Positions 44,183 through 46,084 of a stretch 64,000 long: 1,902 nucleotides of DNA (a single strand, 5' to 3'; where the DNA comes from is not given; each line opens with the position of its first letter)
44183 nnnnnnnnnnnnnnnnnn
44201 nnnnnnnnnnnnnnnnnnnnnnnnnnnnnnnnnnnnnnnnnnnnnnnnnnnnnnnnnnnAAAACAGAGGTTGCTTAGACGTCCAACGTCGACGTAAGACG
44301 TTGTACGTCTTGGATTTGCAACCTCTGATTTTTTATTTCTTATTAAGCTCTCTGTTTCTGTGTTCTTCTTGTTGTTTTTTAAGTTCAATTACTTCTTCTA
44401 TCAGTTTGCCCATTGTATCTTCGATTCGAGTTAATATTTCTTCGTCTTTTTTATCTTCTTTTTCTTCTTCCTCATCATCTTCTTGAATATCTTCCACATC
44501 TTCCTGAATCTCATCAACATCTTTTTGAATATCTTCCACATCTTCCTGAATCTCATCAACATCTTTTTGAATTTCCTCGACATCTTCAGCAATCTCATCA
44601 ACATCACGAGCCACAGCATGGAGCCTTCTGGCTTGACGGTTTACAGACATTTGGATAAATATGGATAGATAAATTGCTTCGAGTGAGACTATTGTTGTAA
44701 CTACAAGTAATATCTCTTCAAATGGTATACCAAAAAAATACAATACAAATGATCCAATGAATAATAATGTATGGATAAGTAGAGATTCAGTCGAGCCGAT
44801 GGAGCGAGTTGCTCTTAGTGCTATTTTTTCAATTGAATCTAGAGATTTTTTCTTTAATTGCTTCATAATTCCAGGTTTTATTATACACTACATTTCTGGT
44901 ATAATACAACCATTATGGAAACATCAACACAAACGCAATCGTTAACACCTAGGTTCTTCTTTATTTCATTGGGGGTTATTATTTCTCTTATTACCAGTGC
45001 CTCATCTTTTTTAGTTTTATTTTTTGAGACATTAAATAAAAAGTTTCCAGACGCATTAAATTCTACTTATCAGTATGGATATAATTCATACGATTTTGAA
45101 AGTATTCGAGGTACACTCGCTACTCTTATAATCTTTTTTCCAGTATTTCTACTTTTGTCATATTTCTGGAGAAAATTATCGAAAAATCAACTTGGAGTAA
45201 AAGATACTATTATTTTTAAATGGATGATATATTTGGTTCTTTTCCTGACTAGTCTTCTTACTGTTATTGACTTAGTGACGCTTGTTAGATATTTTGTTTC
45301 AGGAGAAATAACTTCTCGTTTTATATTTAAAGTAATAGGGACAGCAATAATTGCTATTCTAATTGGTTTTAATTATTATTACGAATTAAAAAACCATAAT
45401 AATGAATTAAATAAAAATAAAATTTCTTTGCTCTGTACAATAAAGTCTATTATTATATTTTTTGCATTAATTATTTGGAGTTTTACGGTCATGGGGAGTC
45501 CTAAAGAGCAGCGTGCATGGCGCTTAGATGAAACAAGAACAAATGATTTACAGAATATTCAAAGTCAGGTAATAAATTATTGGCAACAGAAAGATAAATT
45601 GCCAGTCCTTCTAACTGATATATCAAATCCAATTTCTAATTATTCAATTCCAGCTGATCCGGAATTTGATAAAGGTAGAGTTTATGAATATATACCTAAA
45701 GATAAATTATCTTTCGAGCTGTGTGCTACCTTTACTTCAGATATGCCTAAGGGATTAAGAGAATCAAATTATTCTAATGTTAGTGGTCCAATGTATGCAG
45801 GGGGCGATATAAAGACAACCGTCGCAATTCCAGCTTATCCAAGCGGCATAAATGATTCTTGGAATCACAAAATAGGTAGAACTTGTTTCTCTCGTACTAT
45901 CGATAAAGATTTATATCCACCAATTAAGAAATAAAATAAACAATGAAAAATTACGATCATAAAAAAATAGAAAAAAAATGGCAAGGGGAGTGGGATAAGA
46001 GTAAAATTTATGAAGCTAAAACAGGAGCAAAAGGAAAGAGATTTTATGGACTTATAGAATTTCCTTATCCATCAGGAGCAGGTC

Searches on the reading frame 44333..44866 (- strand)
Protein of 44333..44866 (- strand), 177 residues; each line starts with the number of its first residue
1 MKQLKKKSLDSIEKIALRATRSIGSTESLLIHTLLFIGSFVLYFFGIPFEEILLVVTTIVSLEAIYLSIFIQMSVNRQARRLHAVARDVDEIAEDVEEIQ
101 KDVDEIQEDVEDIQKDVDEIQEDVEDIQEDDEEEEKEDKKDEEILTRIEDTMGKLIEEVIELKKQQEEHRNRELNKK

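Call 97: search_protein_families(library=pfam, proteins=[window:44333-44866:-], max_evalue=0.0001)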
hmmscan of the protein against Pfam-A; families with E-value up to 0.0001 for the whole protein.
window:44333-44866:- (177 aa): 2 families
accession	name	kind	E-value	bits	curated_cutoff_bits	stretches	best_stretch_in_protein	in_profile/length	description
PF06210.16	DUF1003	-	1.8e-05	25.3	27.4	1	24-119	2-98/103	Protein of unknown function (DUF1003)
PF04728.18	LPP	-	2.7e-05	24.9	29.1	0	89-123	2-36/53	Lipoprotein leucine-zipper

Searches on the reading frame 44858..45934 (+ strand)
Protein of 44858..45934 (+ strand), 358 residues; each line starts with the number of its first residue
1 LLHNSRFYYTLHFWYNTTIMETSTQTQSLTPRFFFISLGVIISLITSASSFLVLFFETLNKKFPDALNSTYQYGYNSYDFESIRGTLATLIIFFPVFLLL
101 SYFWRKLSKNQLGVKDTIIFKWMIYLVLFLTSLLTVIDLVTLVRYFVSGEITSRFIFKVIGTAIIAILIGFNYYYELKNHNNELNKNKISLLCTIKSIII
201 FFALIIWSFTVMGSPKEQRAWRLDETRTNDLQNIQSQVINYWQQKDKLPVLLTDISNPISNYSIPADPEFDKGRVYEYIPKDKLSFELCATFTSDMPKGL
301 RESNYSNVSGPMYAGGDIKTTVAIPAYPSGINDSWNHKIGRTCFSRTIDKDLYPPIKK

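Call 97: search_protein_families(library=pfam, proteins=[window:44858-45934:+], max_evalue=0.0001)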
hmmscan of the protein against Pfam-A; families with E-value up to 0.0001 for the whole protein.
window:44858-45934:+ (358 aa): 1 family
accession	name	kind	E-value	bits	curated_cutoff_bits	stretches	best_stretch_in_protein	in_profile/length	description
PF18920.5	DUF5671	-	2.9e-14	53.5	28.4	1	34-168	2-128/132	Domain of unknown function (DUF5671)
